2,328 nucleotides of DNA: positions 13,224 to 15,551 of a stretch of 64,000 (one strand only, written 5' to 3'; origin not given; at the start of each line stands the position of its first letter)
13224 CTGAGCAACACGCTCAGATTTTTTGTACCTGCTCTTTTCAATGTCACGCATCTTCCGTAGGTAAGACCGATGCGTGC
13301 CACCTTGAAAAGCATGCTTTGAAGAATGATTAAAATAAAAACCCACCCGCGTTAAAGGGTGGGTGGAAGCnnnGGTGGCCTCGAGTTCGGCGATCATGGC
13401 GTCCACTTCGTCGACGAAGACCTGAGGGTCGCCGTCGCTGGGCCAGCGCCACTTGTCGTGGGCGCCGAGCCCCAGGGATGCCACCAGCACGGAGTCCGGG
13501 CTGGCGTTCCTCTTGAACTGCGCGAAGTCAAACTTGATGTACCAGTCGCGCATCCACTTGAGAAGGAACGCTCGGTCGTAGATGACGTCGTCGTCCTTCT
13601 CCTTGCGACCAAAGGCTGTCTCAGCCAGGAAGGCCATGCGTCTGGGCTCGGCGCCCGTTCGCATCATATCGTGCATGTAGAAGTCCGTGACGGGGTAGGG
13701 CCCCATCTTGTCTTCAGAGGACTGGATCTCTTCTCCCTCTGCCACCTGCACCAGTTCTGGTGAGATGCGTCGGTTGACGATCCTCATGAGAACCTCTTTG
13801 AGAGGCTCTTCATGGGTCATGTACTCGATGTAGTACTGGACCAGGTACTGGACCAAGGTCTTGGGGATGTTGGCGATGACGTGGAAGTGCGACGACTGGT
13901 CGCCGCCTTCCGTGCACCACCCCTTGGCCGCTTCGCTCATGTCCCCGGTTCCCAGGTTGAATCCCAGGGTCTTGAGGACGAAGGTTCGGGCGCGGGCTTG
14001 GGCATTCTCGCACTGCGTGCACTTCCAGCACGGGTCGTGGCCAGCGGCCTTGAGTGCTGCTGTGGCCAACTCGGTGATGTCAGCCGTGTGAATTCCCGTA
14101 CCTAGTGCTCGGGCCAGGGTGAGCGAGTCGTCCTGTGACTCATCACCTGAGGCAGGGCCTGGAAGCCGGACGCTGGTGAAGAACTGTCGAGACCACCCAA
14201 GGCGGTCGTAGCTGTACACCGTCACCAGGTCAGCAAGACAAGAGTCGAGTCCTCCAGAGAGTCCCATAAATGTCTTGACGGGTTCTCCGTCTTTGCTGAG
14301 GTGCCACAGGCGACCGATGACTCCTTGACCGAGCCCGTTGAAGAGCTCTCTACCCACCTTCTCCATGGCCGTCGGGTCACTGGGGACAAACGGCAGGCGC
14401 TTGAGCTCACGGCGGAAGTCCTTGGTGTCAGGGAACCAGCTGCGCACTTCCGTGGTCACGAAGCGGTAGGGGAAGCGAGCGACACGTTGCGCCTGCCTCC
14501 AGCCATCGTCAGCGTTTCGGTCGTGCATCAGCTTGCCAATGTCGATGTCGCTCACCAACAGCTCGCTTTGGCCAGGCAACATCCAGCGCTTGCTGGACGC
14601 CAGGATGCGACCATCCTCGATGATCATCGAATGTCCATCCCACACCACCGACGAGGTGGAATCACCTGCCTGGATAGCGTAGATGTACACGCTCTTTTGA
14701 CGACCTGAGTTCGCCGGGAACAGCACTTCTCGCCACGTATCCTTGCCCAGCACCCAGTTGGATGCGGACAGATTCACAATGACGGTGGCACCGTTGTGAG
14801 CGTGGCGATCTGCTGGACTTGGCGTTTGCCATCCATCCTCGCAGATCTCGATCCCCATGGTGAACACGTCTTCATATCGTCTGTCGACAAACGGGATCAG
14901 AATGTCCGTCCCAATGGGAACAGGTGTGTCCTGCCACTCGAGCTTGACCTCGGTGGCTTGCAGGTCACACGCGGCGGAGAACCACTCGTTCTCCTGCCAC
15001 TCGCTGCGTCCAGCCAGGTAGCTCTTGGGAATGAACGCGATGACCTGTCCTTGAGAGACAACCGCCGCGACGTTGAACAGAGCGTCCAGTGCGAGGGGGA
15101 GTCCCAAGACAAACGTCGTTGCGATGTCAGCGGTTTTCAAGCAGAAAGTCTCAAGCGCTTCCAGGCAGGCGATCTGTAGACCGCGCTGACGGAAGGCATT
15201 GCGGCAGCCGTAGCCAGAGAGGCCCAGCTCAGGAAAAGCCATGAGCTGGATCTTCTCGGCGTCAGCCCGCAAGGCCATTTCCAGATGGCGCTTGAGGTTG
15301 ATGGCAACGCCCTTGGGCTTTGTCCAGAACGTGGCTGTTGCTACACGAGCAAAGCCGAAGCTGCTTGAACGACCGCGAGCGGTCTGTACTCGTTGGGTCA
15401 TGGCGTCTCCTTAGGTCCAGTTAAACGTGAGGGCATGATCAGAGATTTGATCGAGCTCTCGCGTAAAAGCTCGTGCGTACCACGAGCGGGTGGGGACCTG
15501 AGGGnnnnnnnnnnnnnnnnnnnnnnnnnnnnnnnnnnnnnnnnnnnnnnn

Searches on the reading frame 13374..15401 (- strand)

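Call 14: search_protein_families(library=pfam, proteins=[window:13374-15401:-], max_evalue=0.01)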
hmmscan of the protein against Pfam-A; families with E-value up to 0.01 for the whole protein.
window:13374-15401:- (676 aa): 2 families
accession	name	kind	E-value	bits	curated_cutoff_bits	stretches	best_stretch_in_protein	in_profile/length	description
PF02540.23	NAD_synthase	-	2.1e-18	66.8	21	1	376-583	20-208/242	NAD synthase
PF00795.27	CN_hydrolase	-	2.4e-12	47.2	23.2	1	35-287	17-247/256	Carbon-nitrogen hydrolase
